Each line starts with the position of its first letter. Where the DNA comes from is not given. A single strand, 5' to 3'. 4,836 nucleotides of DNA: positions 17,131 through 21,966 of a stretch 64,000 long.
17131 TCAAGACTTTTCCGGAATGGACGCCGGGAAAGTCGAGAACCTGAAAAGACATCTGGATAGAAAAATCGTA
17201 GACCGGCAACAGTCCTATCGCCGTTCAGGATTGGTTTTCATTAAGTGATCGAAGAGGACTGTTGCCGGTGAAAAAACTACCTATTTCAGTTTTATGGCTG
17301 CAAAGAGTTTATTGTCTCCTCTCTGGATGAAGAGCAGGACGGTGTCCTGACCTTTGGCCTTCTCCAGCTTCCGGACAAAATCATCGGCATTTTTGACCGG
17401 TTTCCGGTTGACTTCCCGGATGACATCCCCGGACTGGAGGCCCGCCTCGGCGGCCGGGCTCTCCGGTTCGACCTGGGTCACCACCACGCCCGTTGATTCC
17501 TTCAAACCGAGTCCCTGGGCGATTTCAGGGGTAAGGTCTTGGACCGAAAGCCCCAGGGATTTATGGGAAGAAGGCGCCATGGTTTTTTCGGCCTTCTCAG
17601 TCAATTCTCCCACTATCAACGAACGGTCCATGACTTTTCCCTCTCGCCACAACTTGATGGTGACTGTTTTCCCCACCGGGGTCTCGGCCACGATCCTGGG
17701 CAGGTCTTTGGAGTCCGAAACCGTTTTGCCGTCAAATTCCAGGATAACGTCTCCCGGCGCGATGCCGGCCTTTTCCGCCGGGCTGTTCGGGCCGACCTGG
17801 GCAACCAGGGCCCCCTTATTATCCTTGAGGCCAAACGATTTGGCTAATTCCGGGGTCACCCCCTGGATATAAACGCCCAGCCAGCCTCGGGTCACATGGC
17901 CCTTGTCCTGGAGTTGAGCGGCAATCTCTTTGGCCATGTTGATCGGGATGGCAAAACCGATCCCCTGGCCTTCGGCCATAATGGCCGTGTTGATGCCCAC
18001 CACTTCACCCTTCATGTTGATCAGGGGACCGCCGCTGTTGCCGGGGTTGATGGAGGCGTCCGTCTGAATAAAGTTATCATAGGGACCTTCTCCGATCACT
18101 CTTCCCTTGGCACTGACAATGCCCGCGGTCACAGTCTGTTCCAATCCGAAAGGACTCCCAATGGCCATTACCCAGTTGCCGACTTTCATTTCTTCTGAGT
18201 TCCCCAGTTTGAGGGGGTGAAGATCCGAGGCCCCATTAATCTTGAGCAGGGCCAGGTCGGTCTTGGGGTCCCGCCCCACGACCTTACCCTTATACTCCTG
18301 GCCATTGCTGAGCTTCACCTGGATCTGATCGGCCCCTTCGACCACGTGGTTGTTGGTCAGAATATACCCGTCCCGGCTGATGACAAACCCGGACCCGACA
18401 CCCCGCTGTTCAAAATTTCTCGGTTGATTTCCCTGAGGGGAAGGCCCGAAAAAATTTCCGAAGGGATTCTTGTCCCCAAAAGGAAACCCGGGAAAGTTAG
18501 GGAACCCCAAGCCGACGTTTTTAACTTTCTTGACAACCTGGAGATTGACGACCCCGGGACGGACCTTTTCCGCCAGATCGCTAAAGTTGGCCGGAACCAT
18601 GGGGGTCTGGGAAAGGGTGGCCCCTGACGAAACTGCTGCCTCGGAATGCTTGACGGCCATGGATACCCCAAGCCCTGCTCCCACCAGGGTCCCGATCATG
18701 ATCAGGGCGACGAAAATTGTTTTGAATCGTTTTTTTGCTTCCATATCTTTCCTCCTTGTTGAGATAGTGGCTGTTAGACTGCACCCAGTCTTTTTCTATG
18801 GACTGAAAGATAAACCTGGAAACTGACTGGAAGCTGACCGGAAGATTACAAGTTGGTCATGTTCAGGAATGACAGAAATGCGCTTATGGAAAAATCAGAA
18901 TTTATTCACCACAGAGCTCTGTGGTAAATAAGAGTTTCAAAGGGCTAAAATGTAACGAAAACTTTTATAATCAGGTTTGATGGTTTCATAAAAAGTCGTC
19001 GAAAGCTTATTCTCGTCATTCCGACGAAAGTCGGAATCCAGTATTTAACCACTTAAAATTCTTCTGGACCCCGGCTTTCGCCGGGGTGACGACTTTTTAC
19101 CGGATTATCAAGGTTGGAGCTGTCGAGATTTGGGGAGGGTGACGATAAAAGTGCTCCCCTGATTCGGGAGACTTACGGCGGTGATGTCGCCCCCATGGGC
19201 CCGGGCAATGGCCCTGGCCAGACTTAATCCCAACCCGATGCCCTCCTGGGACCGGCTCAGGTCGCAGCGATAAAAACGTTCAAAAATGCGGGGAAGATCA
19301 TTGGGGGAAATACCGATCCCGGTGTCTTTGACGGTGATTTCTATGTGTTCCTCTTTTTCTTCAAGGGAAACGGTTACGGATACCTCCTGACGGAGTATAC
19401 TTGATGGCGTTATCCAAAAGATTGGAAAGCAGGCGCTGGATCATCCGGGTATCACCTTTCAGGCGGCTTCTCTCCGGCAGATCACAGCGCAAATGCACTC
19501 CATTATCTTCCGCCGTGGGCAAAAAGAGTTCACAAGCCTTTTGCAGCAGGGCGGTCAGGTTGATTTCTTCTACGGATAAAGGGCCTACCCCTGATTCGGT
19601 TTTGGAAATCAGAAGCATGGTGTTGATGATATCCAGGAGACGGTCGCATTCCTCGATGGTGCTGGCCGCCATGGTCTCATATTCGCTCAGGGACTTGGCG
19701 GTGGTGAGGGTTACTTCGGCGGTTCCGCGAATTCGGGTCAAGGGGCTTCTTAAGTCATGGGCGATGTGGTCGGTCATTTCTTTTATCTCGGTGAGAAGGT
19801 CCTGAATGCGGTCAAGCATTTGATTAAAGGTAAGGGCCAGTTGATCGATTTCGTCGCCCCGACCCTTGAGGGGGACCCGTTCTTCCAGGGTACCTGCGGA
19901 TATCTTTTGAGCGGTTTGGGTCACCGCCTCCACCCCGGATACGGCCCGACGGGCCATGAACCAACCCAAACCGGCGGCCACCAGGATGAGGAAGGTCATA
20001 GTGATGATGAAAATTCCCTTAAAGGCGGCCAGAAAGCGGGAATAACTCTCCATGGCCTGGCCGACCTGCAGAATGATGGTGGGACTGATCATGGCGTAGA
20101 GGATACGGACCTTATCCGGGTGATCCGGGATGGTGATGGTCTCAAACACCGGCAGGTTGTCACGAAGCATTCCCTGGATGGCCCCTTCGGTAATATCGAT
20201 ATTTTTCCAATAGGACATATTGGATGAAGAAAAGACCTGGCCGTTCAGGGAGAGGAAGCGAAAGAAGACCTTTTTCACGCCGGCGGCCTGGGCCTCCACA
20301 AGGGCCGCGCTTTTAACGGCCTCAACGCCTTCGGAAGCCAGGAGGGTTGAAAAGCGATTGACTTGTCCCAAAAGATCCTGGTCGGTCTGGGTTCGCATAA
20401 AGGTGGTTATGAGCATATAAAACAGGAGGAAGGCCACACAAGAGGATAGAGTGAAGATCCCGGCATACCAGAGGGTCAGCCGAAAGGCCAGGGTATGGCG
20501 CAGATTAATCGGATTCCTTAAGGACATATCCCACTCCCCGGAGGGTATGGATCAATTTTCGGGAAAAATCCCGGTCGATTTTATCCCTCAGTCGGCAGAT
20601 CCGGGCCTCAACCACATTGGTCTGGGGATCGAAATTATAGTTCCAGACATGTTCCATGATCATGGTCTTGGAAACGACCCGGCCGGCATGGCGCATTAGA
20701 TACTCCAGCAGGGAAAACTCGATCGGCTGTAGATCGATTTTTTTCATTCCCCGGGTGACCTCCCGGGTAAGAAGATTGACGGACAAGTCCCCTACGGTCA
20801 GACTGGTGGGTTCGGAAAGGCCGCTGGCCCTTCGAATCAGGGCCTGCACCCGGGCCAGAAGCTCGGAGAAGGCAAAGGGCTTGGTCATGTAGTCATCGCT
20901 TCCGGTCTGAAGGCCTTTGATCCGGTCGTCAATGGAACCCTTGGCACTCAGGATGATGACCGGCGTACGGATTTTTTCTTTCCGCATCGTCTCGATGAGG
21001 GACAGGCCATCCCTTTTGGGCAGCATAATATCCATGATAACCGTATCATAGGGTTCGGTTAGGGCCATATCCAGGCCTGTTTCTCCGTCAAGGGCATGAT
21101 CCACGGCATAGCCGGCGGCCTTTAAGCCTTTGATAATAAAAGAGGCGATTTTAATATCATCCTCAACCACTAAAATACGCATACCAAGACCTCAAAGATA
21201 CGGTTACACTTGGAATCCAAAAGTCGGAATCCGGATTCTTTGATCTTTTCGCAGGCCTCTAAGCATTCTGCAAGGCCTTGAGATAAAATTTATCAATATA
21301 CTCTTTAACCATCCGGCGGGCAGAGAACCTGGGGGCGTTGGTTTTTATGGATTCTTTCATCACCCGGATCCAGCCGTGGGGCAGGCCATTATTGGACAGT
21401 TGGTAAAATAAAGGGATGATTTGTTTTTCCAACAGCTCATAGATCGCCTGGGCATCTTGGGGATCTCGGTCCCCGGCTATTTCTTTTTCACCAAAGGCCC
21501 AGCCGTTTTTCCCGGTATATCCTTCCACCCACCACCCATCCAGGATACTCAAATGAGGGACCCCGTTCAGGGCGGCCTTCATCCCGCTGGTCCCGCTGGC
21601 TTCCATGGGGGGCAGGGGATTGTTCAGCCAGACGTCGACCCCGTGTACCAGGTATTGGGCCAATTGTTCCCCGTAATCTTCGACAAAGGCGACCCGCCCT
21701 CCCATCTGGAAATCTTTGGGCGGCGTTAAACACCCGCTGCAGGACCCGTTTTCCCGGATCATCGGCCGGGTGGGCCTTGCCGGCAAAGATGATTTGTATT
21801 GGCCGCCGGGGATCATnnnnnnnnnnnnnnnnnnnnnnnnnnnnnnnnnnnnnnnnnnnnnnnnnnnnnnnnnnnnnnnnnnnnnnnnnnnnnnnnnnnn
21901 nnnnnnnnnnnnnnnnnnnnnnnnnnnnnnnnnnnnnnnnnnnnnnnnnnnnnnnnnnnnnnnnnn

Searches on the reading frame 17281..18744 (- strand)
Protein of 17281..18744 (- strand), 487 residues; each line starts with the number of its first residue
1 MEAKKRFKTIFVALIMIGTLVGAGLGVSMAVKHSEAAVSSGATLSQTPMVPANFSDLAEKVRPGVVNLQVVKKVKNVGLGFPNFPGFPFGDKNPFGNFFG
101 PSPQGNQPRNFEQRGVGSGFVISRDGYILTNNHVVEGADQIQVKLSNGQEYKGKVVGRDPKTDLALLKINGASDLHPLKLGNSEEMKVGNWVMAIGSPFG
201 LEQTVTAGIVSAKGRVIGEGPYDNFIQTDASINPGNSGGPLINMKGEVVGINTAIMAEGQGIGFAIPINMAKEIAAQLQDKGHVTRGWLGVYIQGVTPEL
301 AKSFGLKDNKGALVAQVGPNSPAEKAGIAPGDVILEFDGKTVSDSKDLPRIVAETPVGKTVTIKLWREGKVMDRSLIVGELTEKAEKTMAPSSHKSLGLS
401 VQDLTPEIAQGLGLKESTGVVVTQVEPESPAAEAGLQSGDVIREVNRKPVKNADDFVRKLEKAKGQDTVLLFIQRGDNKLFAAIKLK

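Call 13: search_protein_families(library=pfam, proteins=[window:17281-18744:-])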
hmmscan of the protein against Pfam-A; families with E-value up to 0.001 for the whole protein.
window:17281-18744:- (487 aa): 10 families
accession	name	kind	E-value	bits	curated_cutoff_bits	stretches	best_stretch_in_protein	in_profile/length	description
PF13365.12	Trypsin_2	-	4.7e-40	138.1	27.6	1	117-251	1-144/144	Trypsin-like peptidase domain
PF13180.12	PDZ_2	-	2.9e-34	117.6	27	2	397-486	3-80/80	PDZ domain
PF17820.7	PDZ_6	-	4.9e-30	103.5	27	2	421-475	1-54/54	PDZ domain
PF00089.32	Trypsin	-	4.7e-25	89.1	20.6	1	117-272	27-217/220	Trypsin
PF00595.29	PDZ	-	2.3e-22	79.6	23.2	2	391-471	6-78/81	PDZ domain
PF14685.13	PDZ_Tricorn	-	1.5e-09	38.2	25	0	426-475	28-79/88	Tricorn protease PDZ domain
PF04495.20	GRASP55_65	-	7.5e-07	30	27.7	0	309-355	42-89/138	GRASP55/65 PDZ-like domain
PF12812.13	PDZ_1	-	1.4e-06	28.7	28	1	397-463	11-75/78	PDZ-like domain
PF10459.15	Peptidase_S46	-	5.9e-06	25.7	22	0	228-252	626-650/698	Peptidase S46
PF19805.5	DUF6288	-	0.00039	20.1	26.3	0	420-452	3-34/402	Family of unknown function (DUF6288)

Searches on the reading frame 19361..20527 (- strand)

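Call 13: search_protein_families(library=pfam, proteins=[window:19361-20527:-])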
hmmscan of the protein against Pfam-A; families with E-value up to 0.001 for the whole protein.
window:19361-20527:- (388 aa): 2 families
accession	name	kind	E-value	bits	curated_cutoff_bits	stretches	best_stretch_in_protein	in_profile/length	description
PF00672.30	HAMP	-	3.8e-15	56.4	25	1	190-243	1-53/53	HAMP domain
PF00512.31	HisKA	-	8.9e-13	48.5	26.9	1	249-313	3-66/66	His Kinase A (phospho-acceptor) domain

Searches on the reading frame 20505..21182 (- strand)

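Call 13: search_protein_families(library=pfam, proteins=[window:20505-21182:-])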
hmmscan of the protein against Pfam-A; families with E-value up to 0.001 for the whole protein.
window:20505-21182:- (225 aa): 2 families
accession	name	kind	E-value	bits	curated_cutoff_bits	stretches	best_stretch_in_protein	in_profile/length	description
PF00072.30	Response_reg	-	1.5e-26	93.1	30.2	1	3-113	1-111/111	Response regulator receiver domain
PF00486.34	Trans_reg_C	-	3.5e-26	91.5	26.2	1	147-221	2-77/77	Transcriptional regulatory protein, C terminal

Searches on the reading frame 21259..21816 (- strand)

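Call 13: search_protein_families(library=pfam, proteins=[window:21259-21816:-])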
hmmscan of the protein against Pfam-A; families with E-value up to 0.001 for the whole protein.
window:21259-21816:- (185 aa): 1 family
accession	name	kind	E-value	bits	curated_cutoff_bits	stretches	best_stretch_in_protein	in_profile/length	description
PF00343.26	Phosphorylase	-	1e-07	31.1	27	1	41-98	526-583/713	Carbohydrate phosphorylase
